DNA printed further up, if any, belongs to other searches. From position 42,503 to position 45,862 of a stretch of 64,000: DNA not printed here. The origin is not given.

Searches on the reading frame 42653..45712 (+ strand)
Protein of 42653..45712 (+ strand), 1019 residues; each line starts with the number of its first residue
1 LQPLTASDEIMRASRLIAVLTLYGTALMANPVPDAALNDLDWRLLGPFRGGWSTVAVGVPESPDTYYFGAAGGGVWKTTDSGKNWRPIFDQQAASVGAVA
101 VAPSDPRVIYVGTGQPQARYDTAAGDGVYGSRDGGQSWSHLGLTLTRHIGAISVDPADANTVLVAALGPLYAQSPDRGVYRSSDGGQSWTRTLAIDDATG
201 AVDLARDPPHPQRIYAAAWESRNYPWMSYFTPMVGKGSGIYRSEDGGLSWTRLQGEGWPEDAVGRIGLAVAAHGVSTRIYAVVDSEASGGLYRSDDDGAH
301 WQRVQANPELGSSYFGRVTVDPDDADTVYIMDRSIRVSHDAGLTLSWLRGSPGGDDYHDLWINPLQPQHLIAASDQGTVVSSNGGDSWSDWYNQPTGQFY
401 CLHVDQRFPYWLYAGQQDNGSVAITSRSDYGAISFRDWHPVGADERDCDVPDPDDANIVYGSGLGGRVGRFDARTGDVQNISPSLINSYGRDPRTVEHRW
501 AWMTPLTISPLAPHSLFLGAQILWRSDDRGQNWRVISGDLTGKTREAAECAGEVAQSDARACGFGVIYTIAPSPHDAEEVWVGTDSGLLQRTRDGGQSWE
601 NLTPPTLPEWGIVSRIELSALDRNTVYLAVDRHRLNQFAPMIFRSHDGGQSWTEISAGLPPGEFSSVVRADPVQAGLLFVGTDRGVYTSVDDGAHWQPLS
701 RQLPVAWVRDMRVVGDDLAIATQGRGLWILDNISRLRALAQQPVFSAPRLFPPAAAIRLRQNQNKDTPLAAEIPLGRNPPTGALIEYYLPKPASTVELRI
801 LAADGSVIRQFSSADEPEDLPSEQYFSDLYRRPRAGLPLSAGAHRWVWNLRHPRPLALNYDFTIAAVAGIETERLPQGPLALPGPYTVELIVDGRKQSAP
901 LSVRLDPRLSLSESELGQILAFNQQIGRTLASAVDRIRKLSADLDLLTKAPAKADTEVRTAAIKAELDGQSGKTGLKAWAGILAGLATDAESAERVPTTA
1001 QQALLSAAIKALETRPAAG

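Call 71: search_protein_families(library=pfam, proteins=[window:42653-45712:+], max_evalue=0.0001)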
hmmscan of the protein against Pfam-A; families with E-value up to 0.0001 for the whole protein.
window:42653-45712:+ (1019 aa): 6 families
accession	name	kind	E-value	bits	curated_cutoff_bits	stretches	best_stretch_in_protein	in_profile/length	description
PF15902.12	Sortilin-Vps10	-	2.3e-27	96.3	33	1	75-192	3-112/446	Sortilin, neurotensin receptor 3,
PF02012.26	BNR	-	4.5e-11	41.4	27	0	643-653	1-11/12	BNR/Asp-box repeat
PF14870.12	PSII_BNR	-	3.8e-08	33.4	27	0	579-700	30-141/303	Photosynthesis system II assembly factor YCF48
PF15899.11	BNR_6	-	1.1e-06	28.6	27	0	523-534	1-12/14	BNR-Asp box repeat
PF13088.12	BNR_2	-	2.7e-06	27.4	31.4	0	572-655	127-201/277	BNR repeat-like domain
PF19755.4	DUF6242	-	7.8e-05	23.1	29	0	98-189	146-217/217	Domain of unknown function (DUF6242)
